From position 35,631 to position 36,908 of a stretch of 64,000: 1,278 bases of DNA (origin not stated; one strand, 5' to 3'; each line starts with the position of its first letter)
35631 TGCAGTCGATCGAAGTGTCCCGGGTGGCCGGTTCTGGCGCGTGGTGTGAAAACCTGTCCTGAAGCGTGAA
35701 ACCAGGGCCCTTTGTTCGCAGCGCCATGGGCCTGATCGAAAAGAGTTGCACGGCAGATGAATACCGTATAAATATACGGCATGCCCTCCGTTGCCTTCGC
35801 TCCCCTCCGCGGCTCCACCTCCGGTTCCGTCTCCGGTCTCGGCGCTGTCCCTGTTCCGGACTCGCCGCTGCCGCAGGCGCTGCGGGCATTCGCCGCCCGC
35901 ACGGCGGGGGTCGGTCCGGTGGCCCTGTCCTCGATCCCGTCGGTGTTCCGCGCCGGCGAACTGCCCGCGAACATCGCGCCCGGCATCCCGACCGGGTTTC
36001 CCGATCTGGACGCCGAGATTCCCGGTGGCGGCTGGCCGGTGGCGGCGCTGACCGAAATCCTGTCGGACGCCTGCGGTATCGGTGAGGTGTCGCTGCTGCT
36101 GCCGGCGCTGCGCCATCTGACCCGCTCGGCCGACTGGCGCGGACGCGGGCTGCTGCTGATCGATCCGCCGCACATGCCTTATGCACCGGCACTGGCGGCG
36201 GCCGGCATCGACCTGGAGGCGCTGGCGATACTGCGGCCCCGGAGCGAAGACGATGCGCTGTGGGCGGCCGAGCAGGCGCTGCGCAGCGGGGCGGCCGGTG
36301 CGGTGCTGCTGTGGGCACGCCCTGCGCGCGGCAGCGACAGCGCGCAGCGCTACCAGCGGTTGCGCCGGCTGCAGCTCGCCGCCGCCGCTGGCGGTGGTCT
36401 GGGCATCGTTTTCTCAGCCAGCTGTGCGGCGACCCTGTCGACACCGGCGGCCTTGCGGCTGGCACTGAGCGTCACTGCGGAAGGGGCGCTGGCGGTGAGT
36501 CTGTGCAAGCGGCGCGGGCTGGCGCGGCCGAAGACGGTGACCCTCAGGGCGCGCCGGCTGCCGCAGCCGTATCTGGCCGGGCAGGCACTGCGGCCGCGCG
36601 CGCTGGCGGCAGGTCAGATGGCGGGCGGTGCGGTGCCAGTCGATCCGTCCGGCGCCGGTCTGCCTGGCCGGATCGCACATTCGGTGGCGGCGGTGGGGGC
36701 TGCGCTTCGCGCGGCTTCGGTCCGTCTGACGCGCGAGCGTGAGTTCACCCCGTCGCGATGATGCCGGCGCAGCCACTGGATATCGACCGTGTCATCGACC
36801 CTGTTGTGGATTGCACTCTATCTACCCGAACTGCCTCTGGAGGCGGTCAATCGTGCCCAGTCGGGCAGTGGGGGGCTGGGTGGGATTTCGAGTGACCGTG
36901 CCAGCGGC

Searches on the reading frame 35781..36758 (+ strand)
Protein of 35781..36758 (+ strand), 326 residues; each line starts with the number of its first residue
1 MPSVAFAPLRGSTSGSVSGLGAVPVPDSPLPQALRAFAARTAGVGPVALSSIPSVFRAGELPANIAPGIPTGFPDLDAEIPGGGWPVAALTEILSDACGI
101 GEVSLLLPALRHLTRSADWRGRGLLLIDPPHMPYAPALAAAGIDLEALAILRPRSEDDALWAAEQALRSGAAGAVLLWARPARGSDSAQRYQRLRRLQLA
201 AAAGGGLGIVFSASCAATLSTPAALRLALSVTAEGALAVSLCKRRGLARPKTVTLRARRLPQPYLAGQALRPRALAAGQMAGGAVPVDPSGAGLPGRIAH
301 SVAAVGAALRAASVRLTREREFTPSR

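Call 26: search_protein_families(library=ncbifam, proteins=[window:35781-36758:+])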
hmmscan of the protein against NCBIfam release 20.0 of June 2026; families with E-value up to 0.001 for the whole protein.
window:35781-36758:+ (326 aa): 4 families
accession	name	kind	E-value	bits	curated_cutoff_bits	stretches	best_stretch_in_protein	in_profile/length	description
NF033429.2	ImuA_translesion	equivalog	1.6e-55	187.8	150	1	55-246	2-181/181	translesion DNA synthesis-associated protein ImuA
NF041583.1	SOS_SulA_aeru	exception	4e-07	30.1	150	1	104-185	56-135/157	SOS-induced cell division inhibitor SulA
TIGR00623.2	SOS_SulA_coli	exception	5.3e-05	23.1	150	1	104-214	47-147/168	SOS-induced cell division inhibitor SulA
NF007892.0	PRK10595.1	equivalog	7.2e-05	22.6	162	1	104-220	49-154/169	cell division inhibitor SulA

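Call 65: find_homologous_proteins(query=window:35781-36758:+)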
Query window:35781-36758:+ (326 aa): 3047 proteins with E <= 0.001 among 8000 candidates; the best 120 are listed.
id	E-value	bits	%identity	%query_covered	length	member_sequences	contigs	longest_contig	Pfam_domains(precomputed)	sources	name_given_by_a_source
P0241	4.5e-191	652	98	100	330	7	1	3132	-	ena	-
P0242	8.0e-114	398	75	86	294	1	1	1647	-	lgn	-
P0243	2.3e-113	397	66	100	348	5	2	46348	-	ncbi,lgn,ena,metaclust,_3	metaclust:\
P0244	3.0e-112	393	71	87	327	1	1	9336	-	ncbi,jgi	jgi:protein ImuA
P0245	7.2e-112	392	71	85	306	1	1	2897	-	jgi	jgi:hypothetical protein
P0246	2.1e-111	390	70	85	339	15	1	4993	-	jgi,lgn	jgi:hypothetical protein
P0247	2.2e-111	390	71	87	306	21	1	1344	-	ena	-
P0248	2.3e-111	390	64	98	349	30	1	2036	-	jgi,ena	jgi:protein ImuA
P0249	7.7e-111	388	74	79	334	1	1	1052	-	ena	-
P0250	9.6e-110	385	69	87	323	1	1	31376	-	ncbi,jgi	jgi:cell division inhibitor SulA/protein ImuA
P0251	8.7e-109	382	68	87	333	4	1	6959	-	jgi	jgi:hypothetical protein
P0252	9.6e-109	382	69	87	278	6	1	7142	-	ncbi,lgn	-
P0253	1.0e-108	381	68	86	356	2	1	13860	-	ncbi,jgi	jgi:hypothetical protein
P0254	2.9e-107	377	62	92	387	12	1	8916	-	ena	-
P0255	2.3e-91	324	71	68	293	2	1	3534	-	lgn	-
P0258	1.1e-87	312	62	85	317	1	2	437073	-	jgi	jgi:hypothetical protein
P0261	4.8e-66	241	60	66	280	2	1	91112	-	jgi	jgi:cell division inhibitor SulA/protein ImuA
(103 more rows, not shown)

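Call 66: find_encoding_contigs(protein=P0258, flank=2000, max_places=1)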
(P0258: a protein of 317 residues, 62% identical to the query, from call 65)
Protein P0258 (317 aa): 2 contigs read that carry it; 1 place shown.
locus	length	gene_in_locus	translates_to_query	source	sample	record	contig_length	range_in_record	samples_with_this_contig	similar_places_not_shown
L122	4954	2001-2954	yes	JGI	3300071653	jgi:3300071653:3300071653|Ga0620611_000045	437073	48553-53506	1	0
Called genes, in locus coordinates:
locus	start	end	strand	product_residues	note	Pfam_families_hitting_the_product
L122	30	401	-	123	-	PF25212:HVO_A0114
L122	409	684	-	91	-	PF20126:TumE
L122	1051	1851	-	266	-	-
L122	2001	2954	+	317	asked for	-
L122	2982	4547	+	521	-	PF00817:IMS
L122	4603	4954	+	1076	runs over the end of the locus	PF02811:PHP, PF07733:DNA_pol3_alpha, PF17657:DNA_pol3_finger, PF14579:HHH_6, PF01336:tRNA_anti-codon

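Call 67: find_encoding_contigs(protein=P0243, flank=2000, max_places=1)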
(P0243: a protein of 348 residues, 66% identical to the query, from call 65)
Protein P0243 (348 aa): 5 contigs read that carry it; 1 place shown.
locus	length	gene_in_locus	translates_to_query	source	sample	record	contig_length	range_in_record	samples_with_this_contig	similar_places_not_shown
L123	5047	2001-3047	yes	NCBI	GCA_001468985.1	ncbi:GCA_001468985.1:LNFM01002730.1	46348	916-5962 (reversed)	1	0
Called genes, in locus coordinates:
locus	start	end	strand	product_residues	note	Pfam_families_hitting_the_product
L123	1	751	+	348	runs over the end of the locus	PF11199:DUF2891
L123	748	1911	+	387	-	PF01266:DAO (faint), PF01494:FAD_binding_3, PF03486:HI0933_like (faint), PF12831:FAD_oxidored (faint)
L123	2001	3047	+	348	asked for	-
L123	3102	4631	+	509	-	PF00817:IMS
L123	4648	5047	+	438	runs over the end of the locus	?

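Call 68: find_encoding_contigs(protein=P0250, flank=2000, max_places=1)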
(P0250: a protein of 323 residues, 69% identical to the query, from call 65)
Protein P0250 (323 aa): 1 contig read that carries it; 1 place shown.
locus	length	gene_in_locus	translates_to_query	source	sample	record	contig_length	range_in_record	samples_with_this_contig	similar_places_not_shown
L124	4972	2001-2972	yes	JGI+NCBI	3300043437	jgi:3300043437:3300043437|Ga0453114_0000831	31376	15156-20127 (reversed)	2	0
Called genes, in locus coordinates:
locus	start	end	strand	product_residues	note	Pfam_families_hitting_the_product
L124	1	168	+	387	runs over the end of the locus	PF01494:FAD_binding_3, PF03486:HI0933_like (faint)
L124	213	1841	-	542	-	PF02743:dCache_1, PF00672:HAMP, PF00990:GGDEF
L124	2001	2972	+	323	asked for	-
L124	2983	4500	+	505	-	PF00817:IMS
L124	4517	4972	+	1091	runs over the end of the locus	PF02811:PHP, PF07733:DNA_pol3_alpha, PF17657:DNA_pol3_finger, PF14579:HHH_6, PF01336:tRNA_anti-codon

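Call 69: find_encoding_contigs(protein=P0261, flank=2000, max_places=1)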
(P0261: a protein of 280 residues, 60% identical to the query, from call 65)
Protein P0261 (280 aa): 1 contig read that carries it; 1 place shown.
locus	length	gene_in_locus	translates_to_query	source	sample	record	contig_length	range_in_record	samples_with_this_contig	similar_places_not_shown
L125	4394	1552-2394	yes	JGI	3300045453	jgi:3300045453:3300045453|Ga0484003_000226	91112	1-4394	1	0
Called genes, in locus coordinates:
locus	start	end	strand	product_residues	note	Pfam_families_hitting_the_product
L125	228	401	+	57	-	-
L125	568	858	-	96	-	PF05016:ParE_toxin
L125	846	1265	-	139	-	PF01402:RHH_1, PF21775:PutA_1st (weak), PF27535:RelB3_C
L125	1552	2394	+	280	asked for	-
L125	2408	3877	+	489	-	PF00817:IMS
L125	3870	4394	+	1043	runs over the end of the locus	PF02811:PHP, PF07733:DNA_pol3_alpha, PF17657:DNA_pol3_finger, PF14579:HHH_6, PF01336:tRNA_anti-codon (weak)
